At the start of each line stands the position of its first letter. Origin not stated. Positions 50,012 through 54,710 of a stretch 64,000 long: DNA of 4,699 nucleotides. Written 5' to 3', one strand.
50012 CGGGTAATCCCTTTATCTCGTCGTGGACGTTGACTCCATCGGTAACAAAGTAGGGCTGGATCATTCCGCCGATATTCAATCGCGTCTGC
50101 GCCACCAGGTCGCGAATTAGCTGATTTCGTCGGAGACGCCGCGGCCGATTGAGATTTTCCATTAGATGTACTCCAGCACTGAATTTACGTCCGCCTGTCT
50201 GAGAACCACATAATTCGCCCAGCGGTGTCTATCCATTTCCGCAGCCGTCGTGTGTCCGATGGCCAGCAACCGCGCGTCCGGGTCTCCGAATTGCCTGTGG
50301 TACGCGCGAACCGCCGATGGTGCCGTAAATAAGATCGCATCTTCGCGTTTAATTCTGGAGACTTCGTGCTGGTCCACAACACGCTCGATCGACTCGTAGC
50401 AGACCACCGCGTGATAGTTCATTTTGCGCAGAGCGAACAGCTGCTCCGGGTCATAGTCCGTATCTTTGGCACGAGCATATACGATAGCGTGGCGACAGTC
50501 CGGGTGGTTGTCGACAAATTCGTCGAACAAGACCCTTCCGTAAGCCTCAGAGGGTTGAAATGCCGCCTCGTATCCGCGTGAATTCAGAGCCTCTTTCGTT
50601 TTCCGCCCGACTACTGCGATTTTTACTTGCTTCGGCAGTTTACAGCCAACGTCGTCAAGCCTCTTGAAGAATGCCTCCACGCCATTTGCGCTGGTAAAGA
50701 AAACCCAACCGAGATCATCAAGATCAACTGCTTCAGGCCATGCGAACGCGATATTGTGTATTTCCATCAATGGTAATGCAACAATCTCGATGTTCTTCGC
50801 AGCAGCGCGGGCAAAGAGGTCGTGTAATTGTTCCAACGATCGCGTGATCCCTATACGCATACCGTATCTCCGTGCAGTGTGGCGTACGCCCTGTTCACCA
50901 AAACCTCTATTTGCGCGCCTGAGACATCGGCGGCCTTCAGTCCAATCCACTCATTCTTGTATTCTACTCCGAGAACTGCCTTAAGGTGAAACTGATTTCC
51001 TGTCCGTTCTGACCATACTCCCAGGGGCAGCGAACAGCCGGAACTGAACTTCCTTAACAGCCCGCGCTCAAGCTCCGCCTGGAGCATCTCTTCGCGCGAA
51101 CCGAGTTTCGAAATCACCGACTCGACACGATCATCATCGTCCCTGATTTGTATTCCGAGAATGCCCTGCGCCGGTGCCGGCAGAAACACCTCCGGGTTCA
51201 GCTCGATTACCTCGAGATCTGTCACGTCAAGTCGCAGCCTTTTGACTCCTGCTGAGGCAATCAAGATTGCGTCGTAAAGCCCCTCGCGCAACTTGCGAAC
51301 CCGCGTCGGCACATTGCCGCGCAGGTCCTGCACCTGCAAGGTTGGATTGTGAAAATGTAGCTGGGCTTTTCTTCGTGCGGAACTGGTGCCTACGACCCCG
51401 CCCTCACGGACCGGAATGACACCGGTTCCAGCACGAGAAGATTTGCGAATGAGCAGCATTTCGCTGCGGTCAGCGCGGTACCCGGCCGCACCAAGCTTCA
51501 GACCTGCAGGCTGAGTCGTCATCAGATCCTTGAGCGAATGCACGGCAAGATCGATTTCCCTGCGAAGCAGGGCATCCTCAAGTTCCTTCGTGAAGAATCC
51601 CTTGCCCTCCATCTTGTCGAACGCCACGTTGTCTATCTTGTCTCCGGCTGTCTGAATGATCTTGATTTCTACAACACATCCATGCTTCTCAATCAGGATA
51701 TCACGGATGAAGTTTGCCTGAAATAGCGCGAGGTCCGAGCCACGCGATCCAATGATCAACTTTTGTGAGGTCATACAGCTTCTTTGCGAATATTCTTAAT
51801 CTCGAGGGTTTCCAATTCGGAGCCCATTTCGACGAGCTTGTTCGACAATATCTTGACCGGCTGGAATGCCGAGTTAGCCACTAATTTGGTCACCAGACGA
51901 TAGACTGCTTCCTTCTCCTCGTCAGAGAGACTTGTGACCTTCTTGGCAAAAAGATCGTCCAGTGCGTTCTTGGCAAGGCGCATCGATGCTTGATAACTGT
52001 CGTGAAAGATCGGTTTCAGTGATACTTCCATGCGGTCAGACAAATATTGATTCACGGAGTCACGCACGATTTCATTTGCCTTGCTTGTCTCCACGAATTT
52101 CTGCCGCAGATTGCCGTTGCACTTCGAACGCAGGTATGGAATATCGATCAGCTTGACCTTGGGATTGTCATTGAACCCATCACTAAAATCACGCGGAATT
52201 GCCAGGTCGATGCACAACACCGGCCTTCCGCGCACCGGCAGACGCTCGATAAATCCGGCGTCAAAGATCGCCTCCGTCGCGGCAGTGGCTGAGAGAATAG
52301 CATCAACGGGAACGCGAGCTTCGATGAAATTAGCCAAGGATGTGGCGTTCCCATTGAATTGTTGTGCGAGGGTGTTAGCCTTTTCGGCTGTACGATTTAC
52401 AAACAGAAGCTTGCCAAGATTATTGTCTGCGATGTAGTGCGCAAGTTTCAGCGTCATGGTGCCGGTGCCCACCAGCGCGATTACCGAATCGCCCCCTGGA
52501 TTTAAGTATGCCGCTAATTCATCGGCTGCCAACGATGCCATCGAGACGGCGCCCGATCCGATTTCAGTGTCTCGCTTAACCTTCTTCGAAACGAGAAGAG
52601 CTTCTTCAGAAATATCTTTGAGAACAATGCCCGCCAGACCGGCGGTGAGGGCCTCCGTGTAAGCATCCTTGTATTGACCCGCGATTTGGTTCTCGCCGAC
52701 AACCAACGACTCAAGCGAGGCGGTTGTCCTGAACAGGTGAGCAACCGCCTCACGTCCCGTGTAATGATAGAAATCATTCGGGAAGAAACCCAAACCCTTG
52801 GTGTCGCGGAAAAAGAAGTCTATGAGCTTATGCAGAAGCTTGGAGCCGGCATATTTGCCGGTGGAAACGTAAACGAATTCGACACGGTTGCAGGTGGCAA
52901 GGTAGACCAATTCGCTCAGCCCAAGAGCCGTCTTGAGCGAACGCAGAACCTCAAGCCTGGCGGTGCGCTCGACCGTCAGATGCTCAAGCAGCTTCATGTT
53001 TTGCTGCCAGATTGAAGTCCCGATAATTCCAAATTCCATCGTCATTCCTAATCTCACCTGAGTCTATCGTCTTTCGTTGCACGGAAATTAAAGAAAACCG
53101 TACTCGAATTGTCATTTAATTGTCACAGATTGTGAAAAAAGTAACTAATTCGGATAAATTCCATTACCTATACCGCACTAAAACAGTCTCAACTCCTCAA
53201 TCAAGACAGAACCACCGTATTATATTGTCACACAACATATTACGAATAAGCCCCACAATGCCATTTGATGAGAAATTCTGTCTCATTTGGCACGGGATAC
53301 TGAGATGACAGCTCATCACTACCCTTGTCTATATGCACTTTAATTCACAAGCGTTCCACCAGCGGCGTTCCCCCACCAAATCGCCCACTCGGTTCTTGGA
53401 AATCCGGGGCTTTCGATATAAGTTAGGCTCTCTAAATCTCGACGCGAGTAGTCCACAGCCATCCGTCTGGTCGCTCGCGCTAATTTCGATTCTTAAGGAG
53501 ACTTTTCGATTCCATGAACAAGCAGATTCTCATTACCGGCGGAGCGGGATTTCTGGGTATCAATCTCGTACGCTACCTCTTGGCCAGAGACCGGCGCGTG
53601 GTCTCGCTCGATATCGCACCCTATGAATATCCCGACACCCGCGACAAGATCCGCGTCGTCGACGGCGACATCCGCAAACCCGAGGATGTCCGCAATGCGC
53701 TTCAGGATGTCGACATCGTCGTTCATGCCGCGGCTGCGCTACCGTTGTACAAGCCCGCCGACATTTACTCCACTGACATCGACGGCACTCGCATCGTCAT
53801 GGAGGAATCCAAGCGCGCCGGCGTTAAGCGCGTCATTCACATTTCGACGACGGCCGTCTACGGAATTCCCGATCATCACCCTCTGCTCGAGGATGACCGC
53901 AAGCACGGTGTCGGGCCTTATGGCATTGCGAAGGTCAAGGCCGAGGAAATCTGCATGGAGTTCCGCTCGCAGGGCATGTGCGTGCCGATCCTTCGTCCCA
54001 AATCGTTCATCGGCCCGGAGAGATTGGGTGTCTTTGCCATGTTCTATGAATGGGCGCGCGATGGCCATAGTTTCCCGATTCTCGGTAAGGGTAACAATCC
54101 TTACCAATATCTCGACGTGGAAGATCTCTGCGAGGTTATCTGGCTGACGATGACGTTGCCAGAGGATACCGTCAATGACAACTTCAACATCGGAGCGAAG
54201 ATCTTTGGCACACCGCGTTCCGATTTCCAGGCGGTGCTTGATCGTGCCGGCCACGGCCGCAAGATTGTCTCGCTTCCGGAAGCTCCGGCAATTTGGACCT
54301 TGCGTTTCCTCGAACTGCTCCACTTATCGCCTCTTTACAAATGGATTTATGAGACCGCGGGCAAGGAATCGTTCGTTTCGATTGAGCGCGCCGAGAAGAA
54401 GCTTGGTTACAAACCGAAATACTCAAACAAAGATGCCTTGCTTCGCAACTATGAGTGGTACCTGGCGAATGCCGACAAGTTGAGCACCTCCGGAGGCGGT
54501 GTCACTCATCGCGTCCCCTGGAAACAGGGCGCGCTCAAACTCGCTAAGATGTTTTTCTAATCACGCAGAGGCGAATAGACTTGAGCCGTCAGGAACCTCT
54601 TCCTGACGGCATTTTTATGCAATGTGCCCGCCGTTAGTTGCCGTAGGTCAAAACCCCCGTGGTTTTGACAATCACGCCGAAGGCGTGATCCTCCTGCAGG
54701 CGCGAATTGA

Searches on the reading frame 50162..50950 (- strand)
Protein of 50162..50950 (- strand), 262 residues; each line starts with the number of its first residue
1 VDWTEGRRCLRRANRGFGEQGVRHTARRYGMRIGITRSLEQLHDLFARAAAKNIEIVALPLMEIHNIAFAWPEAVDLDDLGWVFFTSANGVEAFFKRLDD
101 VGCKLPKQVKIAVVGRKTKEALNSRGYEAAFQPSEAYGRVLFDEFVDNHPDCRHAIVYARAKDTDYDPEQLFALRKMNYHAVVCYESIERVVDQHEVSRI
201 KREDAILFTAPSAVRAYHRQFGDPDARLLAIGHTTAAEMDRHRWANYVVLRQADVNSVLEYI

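Call 80: search_protein_families(library=pfam, proteins=[window:50162-50950:-], max_evalue=0.000001)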
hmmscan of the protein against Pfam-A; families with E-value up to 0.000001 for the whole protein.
window:50162-50950:- (262 aa): 1 family
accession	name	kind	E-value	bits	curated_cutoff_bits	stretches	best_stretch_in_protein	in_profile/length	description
PF02602.20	HEM4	-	5.8e-36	124.2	27.5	1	49-259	7-230/231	Uroporphyrinogen-III synthase HemD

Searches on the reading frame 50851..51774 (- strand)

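Call 80: search_protein_families(library=pfam, proteins=[window:50851-51774:-], max_evalue=0.000001)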
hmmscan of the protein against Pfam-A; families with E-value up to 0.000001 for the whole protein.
window:50851-51774:- (307 aa): 1 family
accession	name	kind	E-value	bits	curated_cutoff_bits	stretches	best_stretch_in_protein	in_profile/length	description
PF01379.25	Porphobil_deam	-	7e-67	225.4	22.1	1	6-218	1-206/207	Porphobilinogen deaminase, dipyromethane cofactor binding domain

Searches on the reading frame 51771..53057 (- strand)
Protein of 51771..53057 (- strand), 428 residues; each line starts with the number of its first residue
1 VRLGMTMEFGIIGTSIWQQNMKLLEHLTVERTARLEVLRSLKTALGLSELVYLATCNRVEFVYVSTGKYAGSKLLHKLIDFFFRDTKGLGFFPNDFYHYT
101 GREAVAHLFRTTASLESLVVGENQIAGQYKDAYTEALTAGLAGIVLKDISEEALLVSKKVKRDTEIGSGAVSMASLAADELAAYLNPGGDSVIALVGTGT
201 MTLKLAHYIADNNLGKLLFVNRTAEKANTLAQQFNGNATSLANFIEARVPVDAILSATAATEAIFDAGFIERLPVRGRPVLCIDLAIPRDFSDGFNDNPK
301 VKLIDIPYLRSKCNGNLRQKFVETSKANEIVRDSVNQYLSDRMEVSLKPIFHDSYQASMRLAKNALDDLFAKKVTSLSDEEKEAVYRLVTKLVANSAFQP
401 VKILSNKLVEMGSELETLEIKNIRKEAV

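Call 80: search_protein_families(library=pfam, proteins=[window:51771-53057:-], max_evalue=0.000001)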
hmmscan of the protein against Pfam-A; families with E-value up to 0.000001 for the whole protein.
window:51771-53057:- (428 aa): 2 families
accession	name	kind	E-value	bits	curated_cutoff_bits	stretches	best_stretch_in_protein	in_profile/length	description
PF05201.20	GlutR_N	-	5.6e-31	107.8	27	1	12-164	1-151/151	Glutamyl-tRNAGlu reductase, N-terminal domain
PF01488.26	Shikimate_DH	-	4.3e-20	72.6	24.3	1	191-309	13-135/138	Shikimate / quinate 5-dehydrogenase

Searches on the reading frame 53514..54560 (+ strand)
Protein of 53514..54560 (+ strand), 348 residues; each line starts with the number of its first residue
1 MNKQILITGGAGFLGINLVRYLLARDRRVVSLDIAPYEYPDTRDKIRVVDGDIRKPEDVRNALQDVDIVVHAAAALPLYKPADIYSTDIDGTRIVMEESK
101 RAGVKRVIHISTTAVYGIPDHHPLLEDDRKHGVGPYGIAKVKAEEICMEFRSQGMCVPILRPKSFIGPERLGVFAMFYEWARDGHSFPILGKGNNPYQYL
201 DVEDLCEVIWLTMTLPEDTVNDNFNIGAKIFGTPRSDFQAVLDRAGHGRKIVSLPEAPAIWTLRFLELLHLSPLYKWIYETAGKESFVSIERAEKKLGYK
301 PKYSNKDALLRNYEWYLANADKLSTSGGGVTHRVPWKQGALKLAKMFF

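Call 54: search_protein_families(library=pfam, proteins=[window:53514-54560:+], max_evalue=0.0001)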
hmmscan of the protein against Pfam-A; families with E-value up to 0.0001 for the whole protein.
window:53514-54560:+ (348 aa): 7 families
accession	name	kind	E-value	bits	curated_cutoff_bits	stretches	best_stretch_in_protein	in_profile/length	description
PF01370.27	Epimerase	-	8.4e-41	140.4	20.9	1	5-227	1-240/240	NAD dependent epimerase/dehydratase family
PF16363.11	GDP_Man_Dehyd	-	8.2e-25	88.4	27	1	6-220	1-246/332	GDP-mannose 4,6 dehydratase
PF01073.25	3Beta_HSD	-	1.2e-20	74.1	22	1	6-208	1-224/280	3-beta hydroxysteroid dehydrogenase/isomerase family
PF13460.12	NAD_binding_10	-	2.7e-16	60.4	27.2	1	9-165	1-146/184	NAD(P)H-binding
PF07993.18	NAD_binding_4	-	1.6e-14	54.1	20.1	1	41-173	58-215/258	Male sterility protein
PF04321.23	RmlD_sub_bind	-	6e-12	45.7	27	1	4-149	2-138/287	RmlD substrate binding domain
PF02719.21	Polysacc_synt_2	-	8.5e-10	38.7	20.2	1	5-112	1-128/293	Polysaccharide biosynthesis protein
